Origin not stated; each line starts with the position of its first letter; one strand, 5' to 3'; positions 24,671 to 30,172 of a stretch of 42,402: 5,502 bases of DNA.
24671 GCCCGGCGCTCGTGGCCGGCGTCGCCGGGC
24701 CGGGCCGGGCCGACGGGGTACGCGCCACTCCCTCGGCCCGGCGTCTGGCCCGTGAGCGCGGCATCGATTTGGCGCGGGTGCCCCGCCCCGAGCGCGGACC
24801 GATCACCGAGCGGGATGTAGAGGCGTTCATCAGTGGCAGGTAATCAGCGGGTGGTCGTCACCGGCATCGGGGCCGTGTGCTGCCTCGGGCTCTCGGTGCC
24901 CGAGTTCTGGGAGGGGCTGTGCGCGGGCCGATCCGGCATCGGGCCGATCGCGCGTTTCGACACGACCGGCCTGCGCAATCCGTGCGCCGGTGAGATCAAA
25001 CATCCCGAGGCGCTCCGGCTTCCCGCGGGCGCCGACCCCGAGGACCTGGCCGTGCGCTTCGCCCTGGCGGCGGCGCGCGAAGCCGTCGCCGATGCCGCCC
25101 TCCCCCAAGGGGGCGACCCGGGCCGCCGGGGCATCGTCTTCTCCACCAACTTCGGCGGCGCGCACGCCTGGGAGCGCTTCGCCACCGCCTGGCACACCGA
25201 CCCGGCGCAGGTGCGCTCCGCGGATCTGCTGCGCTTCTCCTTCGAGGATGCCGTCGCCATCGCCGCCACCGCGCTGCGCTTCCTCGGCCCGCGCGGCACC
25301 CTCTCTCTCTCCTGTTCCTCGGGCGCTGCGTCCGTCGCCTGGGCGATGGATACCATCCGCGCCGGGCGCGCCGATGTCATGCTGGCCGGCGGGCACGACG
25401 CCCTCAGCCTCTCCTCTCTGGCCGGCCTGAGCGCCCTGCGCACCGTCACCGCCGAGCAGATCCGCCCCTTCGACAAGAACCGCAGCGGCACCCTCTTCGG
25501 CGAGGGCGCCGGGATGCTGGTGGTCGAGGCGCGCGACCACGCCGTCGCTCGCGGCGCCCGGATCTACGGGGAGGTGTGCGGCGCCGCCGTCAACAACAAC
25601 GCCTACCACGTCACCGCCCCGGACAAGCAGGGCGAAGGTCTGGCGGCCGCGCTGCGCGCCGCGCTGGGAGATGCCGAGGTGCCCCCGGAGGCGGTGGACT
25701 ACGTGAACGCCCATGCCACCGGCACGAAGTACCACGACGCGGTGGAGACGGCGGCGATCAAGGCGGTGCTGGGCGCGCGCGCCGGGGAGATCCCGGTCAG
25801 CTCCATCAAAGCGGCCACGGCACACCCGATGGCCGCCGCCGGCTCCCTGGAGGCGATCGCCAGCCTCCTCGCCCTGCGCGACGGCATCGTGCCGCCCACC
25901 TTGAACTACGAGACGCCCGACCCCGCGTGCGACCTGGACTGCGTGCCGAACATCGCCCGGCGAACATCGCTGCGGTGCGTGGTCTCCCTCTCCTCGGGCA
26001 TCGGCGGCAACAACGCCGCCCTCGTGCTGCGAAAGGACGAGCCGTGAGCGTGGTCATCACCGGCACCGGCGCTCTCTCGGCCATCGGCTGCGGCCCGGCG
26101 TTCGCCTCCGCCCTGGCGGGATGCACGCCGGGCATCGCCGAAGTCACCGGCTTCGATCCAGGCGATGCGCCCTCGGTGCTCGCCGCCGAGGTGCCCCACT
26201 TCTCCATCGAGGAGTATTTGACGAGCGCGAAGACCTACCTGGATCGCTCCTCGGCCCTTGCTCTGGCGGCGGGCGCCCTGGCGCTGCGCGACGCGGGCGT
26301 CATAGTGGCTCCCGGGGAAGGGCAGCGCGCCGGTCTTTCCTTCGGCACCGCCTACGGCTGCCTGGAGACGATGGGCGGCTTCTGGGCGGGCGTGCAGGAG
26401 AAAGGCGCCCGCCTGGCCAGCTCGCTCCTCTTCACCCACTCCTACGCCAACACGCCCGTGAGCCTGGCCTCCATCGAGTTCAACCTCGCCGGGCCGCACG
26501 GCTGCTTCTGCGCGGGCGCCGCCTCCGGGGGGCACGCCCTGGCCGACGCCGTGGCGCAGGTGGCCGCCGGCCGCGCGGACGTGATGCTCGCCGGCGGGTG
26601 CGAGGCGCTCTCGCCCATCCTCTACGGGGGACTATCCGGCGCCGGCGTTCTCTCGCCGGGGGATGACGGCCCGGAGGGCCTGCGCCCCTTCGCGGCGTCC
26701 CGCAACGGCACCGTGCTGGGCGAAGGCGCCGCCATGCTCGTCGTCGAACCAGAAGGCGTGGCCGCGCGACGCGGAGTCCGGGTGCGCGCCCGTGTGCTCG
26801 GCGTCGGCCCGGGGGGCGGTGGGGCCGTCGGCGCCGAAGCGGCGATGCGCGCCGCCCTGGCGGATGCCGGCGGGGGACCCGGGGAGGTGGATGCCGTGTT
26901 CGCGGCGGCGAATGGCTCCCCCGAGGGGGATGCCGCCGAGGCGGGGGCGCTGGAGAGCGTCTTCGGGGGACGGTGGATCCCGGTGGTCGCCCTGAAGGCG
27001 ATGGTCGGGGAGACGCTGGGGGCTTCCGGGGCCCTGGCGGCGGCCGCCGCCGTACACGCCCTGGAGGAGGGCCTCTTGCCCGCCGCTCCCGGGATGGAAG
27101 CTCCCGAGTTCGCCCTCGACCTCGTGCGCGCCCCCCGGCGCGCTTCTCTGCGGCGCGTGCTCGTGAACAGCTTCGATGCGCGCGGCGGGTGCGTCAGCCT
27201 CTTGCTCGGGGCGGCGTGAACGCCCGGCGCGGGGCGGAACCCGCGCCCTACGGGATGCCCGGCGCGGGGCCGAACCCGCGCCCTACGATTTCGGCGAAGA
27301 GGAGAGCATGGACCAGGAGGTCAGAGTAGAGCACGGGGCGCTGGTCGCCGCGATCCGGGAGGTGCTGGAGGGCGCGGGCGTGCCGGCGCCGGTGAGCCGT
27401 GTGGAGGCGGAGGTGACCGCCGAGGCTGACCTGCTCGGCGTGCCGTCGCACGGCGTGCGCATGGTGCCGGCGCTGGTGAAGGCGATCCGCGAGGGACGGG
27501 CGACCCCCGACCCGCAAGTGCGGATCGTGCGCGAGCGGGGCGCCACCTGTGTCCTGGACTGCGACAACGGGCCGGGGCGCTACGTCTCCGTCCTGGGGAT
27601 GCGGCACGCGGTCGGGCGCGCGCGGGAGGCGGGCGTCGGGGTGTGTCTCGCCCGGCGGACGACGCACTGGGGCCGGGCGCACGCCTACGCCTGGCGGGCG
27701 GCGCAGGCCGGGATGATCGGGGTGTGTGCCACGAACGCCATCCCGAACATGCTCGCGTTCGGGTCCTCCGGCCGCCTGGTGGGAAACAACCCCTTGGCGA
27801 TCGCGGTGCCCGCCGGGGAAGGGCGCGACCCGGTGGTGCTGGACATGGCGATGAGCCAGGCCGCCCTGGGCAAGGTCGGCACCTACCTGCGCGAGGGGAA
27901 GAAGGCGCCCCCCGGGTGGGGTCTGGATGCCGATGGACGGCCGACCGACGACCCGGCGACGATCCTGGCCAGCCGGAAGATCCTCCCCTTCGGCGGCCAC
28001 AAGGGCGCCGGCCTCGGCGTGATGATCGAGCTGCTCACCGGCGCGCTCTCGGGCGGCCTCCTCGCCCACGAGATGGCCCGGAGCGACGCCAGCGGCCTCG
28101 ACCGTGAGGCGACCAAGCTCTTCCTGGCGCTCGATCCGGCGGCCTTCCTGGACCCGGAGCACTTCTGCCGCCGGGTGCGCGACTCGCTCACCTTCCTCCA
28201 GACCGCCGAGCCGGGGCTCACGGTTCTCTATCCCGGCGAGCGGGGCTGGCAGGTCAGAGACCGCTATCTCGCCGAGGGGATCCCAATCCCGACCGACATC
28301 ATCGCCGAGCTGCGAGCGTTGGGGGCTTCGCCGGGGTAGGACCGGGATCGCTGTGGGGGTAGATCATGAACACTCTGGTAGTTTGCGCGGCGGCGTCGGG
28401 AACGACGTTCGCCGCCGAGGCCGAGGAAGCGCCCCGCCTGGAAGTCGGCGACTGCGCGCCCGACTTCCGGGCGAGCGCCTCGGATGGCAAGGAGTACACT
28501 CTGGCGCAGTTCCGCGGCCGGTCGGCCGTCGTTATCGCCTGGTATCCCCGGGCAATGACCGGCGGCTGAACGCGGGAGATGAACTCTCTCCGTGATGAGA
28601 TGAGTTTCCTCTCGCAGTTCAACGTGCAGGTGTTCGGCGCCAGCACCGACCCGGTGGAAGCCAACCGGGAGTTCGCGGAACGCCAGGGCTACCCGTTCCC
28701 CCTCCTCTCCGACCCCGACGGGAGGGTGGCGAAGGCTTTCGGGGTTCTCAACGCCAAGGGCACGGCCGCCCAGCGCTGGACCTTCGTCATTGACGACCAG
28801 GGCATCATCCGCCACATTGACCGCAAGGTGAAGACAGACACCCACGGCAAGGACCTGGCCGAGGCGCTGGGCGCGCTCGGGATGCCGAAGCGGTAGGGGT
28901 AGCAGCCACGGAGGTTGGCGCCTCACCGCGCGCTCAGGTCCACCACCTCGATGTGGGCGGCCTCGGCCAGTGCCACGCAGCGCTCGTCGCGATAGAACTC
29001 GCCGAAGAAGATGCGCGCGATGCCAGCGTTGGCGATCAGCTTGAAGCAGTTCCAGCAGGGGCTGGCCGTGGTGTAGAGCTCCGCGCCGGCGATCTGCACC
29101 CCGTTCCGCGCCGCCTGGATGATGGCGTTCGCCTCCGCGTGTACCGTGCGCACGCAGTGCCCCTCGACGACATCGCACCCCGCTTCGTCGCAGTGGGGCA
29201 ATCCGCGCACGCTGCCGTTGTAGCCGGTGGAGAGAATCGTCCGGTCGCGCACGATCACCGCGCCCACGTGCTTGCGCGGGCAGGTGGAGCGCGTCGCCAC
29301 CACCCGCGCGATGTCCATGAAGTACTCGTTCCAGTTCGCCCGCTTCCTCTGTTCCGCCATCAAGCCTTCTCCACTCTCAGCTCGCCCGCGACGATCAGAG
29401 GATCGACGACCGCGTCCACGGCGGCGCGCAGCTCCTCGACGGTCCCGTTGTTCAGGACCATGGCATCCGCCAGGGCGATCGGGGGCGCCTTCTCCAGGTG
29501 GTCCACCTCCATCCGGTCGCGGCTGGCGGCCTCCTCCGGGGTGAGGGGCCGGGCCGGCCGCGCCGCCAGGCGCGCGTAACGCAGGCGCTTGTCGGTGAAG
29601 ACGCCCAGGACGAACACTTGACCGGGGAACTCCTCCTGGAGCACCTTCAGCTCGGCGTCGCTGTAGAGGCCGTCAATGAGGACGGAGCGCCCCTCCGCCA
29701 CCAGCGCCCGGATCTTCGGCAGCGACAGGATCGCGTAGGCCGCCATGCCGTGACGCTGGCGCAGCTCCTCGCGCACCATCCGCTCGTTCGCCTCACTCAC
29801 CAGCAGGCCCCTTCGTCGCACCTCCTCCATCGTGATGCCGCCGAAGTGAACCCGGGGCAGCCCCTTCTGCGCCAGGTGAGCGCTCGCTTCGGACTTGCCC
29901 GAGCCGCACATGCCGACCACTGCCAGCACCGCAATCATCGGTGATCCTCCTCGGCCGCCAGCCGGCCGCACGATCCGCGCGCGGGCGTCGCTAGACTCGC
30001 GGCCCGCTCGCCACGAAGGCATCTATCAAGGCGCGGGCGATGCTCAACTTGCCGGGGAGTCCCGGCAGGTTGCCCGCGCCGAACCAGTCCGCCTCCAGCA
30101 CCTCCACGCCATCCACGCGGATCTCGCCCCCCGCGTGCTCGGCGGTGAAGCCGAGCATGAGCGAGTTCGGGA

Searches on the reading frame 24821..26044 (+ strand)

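Call 34: search_protein_families(library=pfam, proteins=[window:24821-26044:+], max_evalue=0.00001)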
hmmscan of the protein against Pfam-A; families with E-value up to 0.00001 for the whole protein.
window:24821-26044:+ (408 aa): 3 families
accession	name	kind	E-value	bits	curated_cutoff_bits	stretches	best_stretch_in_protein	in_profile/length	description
PF02801.28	Ketoacyl-synt_C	-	1.8e-34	118.7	20.8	1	249-364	1-119/119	Beta-ketoacyl synthase, C-terminal domain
PF00109.32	ketoacyl-synt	-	4.3e-32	112.1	20.8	1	9-240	2-251/252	Beta-ketoacyl synthase, N-terminal domain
PF00108.29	Thiolase_N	-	9.3e-08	32.2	26.4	1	160-201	80-121/260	Thiolase, N-terminal domain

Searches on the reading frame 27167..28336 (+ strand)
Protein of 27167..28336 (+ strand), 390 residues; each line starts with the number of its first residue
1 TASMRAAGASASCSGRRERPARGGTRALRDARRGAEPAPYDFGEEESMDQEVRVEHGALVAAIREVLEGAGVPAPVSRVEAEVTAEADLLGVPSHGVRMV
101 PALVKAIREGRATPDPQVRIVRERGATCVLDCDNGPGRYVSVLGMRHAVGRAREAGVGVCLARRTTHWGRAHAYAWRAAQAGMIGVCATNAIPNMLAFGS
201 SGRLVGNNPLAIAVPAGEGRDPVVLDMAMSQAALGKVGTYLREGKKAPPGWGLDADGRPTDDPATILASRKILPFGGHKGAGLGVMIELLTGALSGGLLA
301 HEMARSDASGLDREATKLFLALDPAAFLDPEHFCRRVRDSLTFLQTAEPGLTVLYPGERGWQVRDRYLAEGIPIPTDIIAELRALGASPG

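Call 34: search_protein_families(library=pfam, proteins=[window:27167-28336:+], max_evalue=0.00001)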
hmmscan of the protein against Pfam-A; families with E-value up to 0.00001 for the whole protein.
window:27167-28336:+ (390 aa): 1 family
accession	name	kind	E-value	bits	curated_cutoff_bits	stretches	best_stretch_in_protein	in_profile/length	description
PF02615.19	Ldh_2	-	1.2e-102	343.9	38.8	1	58-382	5-332/333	Malate/L-lactate dehydrogenase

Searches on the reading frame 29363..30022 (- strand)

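Call 34: search_protein_families(library=pfam, proteins=[window:29363-30022:-], max_evalue=0.00001)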
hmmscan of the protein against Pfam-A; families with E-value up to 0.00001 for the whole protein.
window:29363-30022:- (220 aa): 1 family
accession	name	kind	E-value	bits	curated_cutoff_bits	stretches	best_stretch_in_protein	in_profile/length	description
PF13238.12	AAA_18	-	1.8e-08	35.3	29.4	1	34-159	2-115/128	AAA domain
